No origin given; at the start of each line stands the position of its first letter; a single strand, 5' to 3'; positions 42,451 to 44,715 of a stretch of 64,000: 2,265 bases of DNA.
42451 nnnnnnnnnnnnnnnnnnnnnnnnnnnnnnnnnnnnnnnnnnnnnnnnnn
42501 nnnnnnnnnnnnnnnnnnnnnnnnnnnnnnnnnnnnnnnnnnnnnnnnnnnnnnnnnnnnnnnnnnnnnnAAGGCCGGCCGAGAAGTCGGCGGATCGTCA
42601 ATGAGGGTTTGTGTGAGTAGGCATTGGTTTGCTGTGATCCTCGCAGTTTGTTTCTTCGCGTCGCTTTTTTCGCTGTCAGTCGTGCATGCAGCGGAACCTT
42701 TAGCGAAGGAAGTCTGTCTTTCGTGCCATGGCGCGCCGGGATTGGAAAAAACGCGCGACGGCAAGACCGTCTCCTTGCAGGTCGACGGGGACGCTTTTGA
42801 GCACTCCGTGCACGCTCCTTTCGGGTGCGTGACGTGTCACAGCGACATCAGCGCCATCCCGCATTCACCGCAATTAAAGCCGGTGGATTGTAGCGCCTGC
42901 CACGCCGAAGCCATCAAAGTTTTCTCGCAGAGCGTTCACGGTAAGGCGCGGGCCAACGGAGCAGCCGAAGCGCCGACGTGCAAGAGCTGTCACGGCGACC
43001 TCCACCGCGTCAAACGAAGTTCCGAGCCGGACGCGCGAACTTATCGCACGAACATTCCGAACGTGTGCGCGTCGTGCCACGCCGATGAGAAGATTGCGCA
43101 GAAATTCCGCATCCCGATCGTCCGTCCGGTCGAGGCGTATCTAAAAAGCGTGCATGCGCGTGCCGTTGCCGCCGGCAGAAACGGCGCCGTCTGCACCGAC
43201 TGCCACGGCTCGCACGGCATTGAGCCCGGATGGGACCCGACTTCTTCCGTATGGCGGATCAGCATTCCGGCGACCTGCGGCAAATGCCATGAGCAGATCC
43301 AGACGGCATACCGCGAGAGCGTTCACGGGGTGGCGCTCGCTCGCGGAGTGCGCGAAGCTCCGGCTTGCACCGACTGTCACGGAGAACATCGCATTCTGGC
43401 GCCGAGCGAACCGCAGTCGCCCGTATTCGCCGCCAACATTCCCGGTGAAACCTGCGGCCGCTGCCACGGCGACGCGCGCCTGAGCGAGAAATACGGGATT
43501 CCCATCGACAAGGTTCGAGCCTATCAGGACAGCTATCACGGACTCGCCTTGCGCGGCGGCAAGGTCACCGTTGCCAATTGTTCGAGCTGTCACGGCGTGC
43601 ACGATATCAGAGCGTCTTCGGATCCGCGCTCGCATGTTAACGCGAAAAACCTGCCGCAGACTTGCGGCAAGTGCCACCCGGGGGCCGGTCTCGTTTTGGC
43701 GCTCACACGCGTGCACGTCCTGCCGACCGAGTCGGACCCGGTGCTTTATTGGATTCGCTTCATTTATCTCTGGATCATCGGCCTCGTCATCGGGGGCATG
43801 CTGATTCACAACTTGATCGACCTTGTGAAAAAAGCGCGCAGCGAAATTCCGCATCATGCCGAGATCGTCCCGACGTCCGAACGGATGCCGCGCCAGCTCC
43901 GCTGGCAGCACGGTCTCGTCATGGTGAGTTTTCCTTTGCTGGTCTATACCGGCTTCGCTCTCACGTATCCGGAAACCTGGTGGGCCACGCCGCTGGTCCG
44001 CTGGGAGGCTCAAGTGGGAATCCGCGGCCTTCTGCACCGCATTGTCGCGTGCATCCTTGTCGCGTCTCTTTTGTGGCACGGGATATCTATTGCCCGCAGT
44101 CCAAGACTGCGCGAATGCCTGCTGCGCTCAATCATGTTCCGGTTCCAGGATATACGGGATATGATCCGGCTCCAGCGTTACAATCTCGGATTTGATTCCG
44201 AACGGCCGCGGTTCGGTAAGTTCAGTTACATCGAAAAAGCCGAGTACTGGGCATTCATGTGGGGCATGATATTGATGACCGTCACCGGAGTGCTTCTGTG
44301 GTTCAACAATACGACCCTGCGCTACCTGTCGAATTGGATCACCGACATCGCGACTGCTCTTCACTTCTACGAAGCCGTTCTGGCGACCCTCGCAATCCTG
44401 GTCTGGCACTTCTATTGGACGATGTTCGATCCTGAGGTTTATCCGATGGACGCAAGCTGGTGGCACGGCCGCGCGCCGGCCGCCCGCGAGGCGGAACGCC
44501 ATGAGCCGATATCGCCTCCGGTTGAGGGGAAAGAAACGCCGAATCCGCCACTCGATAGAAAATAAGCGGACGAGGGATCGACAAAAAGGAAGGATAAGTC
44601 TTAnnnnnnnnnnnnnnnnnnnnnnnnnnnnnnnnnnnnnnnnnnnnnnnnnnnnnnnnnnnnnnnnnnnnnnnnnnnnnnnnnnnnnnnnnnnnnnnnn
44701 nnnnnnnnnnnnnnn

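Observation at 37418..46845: Extremely heme-dense 9.4 kb segment of a 13.6 kb operon (~56 c-heme motifs) combining a Rieske/cyt b/hexaheme-c complex, a CbcL-like c+b fusion and an ImcH-like 13-heme membrane cytochrome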

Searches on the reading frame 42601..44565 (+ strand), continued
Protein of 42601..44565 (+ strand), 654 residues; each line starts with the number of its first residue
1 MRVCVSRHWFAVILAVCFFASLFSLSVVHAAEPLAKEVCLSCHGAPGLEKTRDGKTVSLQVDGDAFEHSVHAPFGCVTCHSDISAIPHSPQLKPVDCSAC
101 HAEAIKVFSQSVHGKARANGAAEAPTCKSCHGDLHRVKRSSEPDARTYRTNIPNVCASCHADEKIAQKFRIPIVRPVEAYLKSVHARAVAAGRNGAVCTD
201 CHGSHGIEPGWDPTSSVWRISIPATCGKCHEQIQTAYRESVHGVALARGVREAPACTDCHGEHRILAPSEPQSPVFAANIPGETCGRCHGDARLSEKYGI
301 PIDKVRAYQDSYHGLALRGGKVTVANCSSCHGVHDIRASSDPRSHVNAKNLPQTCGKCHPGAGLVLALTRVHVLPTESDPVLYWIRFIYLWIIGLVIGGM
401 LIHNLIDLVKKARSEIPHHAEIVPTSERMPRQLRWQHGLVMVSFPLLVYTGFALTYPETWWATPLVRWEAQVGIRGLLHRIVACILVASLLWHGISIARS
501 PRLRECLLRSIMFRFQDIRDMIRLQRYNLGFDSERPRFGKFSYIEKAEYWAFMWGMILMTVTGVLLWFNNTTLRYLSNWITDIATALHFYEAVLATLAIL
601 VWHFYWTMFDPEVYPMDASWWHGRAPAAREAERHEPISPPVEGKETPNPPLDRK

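Call 53: search_protein_families(library=ncbifam, proteins=[L003:2-2233:+, L003:2234-2917:+, L003:2910-4244:+, L003:4265-4522:+], max_evalue=0.00001)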
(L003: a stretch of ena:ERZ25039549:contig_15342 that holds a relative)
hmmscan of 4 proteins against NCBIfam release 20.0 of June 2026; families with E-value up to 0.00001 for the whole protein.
L003:2-2233:+ (743 aa): 22 families
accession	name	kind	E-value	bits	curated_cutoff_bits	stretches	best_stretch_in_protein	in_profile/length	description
NF041783.2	mnquin_red_QrcB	equivalog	8.5e-78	262.2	440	1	2-501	69-522/695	menaquinone reductase molybdopterin-binding-like subunit QrcB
NF012032.0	PRK15488.1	equivalog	2.9e-72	243.8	694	1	1-496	59-543/759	thiosulfate reductase PhsA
NF041714.1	arsenate_red_ArrA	equivalog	2.5e-67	227.7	1600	1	4-704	69-792/848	arsenate respiratory reductase molybdopterin-containing subunit ArrA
TIGR01591.1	Fdh-alpha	equivalog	1.2e-53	182.2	666.25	3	5-320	18-316/672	formate dehydrogenase subunit alpha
NF047855.1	AssmNtatRedNasC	equivalog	2.8e-45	154.8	1100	3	18-317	55-338/708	assimilatory nitrate reductase catalytic subunit NasC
TIGR02166.1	dmsA_ynfE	subfamily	1.3e-43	149.2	777.7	1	35-706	99-748/794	DMSO/selenate family reductase complex A subunit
TIGR03479.1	DMSO_red_II_alp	subfamily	1.5e-33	116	984.75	1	32-229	112-306/913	molybdopterin-dependent oxidoreductase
NF041885.1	selenate_YnfE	exception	7e-31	106.8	1675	1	36-704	104-755/805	selenate/tellurate reductase subunit YnfE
NF041884.1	selenate_YnfF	exception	3.5e-28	98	1650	1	36-486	101-565/798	selenate/tellurate reductase subunit YnfF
NF011566.1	PRK14990.1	exception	1.8e-24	85.8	1600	1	171-705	259-767/814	dimethylsulfoxide reductase subunit A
TIGR00509.1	bisC_fam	subfamily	2e-22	79.2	1017.55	1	140-320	167-342/772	molybdopterin guanine dinucleotide-containing S/N-oxide reductase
NF041323.1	Nitr_red_NasA_Halo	equivalog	6.3e-22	77.9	1000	1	9-237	21-243/673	assimilatory nitrate reductase NasA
TIGR01553.1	formate-DH-alph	equivalog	1.8e-18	65.8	814.2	1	11-230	77-304/1009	formate dehydrogenase-N subunit alpha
NF041513.1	formate_DH_Act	exception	2.2e-17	62.2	1400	1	5-228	62-293/1067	formate dehydrogenase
NF011567.1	PRK14991.1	equivalog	1.1e-16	59.8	1750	0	371-438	612-683/1022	tetrathionate reductase subunit TtrA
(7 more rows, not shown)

L003:2234-2917:+ (227 aa): 25 families
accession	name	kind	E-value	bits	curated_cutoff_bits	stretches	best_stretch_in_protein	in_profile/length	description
NF041782.1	mnquin_red_QrcC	equivalog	5.1e-86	288.2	400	1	4-222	1-227/239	menaquinone reductase iron-sulfur cluster-binding subunit QrcC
NF045797.1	DsrO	equivalog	9e-57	192.2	200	1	4-220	44-234/235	sulfate reduction electron transfer complex DsrMKJOP subunit DsrO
NF041715.1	arsenate_red_ArrB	equivalog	3.3e-42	144.6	450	2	4-119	3-108/233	arsenate respiratory reductase iron-sulfur subunit ArrB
NF011569.0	PRK14993.1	equivalog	5.5e-36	124.3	416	1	4-221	44-223/244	tetrathionate reductase subunit TtrB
TIGR03149.1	cyt_nit_nrfC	equivalog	2.3e-33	115.4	377.6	1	4-220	39-216/225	cytochrome c nitrite reductase Fe-S protein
NF008134.0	PRK10882.1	equivalog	2.3e-27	95.9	263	1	5-196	40-216/329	hydrogenase 2 operon protein HybA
NF038355.1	FDH3_beta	equivalog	5.2e-26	91.8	240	1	7-189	6-165/180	formate dehydrogenase FDH3 subunit beta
TIGR02951.1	DMSO_dmsB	equivalog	3.7e-24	85.6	214.1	1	5-189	3-154/161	DMSO/selenate family reductase complex B subunit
TIGR03478.1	DMSO_red_II_bet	subfamily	6.3e-20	71.3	480.7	1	57-220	120-253/321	DMSO reductase family type II enzyme, iron-sulfur subunit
NF045715.1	sulf_resp_HmcB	equivalog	8.6e-20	71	420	1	5-190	38-200/307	sulfate respiration complex iron-sulfur protein HmcB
NF042979.1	EthbenzDh_ebdB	equivalog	1e-17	64.1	740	1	63-221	148-276/354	ethylbenzene dehydrogenase subunit beta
NF007658.0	PRK10330.1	equivalog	4.3e-15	55.6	260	1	68-185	58-154/181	electron transport protein HydN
NF007382.0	PRK09898.1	equivalog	3.9e-14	52.7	213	1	7-115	62-171/208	ferredoxin-like protein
TIGR01660.1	narH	equivalog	3.8e-13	48.7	524.05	1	36-125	151-241/492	nitrate reductase subunit beta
TIGR01582.1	FDH-beta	equivalog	7.3e-13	48.3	334.7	1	7-190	25-184/283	formate dehydrogenase subunit beta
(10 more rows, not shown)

L003:2910-4244:+ (444 aa): 2 families
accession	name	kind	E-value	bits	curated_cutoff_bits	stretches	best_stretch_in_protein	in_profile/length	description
NF045798.1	DsrP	equivalog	2.2e-35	122.7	350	2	20-156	9-141/346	sulfate reduction electron transfer complex DsrMKJOP subunit DsrP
NF041784.1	mnquin_red_QrcD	equivalog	1.1e-12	48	570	1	23-412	18-401/408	menaquinone reductase integral membrane subunit QrcD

L003:4265-4522:+ (85 aa): 0 families

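Call 71: search_protein_families(library=pfam, proteins=[L013:1894-4611:+, L019:1561-4083:+, L013:511-975:+, L019:6068-7327:+, L013:10163-12319:+, L013:8690-10138:+], max_evalue=0.001)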
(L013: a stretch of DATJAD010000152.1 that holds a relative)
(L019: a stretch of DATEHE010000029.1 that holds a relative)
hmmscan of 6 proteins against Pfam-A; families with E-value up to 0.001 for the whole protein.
L013:1894-4611:+ (905 aa): 0 families

L019:1561-4083:+ (840 aa): 0 families

L013:511-975:+ (154 aa): 0 families

L019:6068-7327:+ (419 aa): 4 families
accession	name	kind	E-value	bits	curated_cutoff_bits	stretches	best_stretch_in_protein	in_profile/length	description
PF14537.11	Cytochrom_c3_2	-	1.2e-14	55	25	1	58-177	1-78/79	Cytochrome c3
PF09699.15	Paired_CXXCH_1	-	5.8e-14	51.9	20.6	0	215-242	8-37/41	Doubled CXXCH motif (Paired_CXXCH_1)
PF14522.11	Cytochrome_C7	-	6.3e-14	52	24.8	1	53-177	2-66/67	Cytochrome c7 and related cytochrome c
PF22678.1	Cytochrom_c_NrfB-like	-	8.5e-10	39.4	27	1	30-85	30-80/89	Cytochrome c-type protein NrfB-like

L013:10163-12319:+ (718 aa): 5 families
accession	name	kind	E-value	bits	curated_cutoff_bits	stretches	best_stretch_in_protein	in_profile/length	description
PF14522.11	Cytochrome_C7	-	2.9e-20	72.3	24.8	2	267-338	7-66/67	Cytochrome c7 and related cytochrome c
PF14537.11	Cytochrom_c3_2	-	3.1e-16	60.1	25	0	324-408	19-78/79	Cytochrome c3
PF01292.26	Ni_hydr_CYTB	-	6.5e-14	52.5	30.1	1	478-662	1-167/179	Prokaryotic cytochrome b561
PF09699.15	Paired_CXXCH_1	-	5.2e-11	42.5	20.6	0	174-210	8-38/41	Doubled CXXCH motif (Paired_CXXCH_1)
PF02085.21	Cytochrom_CIII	-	1.6e-06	28.8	22.9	0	65-149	18-101/101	Class III cytochrome C family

L013:8690-10138:+ (482 aa): 3 families
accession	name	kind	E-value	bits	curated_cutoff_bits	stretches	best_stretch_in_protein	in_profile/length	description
PF03264.19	Cytochrom_NNT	-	1.8e-08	34.8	24.1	1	110-197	9-100/174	NapC/NirT cytochrome c family, N-terminal region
PF14522.11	Cytochrome_C7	-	2.6e-06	27.6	24.8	0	431-464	43-67/67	Cytochrome c7 and related cytochrome c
PF14537.11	Cytochrom_c3_2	-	0.0002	22.2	25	0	438-468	8-38/79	Cytochrome c3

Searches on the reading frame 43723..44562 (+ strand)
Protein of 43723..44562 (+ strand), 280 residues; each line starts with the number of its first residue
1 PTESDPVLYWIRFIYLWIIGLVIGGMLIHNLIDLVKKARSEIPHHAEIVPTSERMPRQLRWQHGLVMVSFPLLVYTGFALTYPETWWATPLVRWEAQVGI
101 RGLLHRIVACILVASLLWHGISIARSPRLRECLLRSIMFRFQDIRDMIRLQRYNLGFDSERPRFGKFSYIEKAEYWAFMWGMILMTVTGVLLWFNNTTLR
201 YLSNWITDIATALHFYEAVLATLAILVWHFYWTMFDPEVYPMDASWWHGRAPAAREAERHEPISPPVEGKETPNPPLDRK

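Call 42: search_solved_structures(query=A2, max_evalue=1, show_alignments=3)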
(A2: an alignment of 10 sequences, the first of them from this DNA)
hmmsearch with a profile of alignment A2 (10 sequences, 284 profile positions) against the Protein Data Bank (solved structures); distinct sequences matched with E-value up to 1: 1.
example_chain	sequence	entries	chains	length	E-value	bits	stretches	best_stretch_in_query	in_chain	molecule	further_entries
1kqf_C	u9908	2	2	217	0.005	19.2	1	61-234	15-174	FORMATE DEHYDROGENASE, NITRATE-INDUCIBLE, CYTOCHROME B556(FDN) SUBUNIT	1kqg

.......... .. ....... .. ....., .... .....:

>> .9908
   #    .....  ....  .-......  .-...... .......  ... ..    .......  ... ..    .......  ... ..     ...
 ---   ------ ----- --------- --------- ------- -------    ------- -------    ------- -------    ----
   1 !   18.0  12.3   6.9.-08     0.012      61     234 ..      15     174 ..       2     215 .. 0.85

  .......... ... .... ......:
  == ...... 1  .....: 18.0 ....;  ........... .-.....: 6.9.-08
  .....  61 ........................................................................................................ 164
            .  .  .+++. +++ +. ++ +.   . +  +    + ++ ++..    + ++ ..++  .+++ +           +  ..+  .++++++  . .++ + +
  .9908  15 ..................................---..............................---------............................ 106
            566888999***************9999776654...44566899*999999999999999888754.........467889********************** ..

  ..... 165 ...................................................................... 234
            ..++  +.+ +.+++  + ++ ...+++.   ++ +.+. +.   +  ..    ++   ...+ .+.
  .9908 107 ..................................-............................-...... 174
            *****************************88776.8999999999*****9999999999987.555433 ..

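Call 72: predict_structure(alignment_id=A2)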
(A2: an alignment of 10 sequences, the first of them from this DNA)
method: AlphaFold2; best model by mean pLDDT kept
length: 280 residues; sequences in the alignment: 10
mean_pLDDT: 72.5   pTM: 0.68
mean pLDDT of the five models: 72.5, 69.0, 68.2, 64.0, 63.6
residues with pLDDT >= 90: 6; 70-90: 172; 50-70: 72; < 50: 30
segments of 3 or more residues with pLDDT < 50: 240-242, 264-280
pLDDT, mean of each block of 10 residues (from residue 1): 72 87 87 76 51 61 79 76 68 63 80 89 87 83 88 83 77 84 86 64 76 84 80 57 52 59 44 39
secondary structure, 60 per line:
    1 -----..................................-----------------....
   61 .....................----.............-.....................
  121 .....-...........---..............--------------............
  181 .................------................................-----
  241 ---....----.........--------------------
elements in order: H6-39 H57-81 H86-98 H100-125 H127-137 H141-154 H169-197 H204-235 H244-247 H252-260
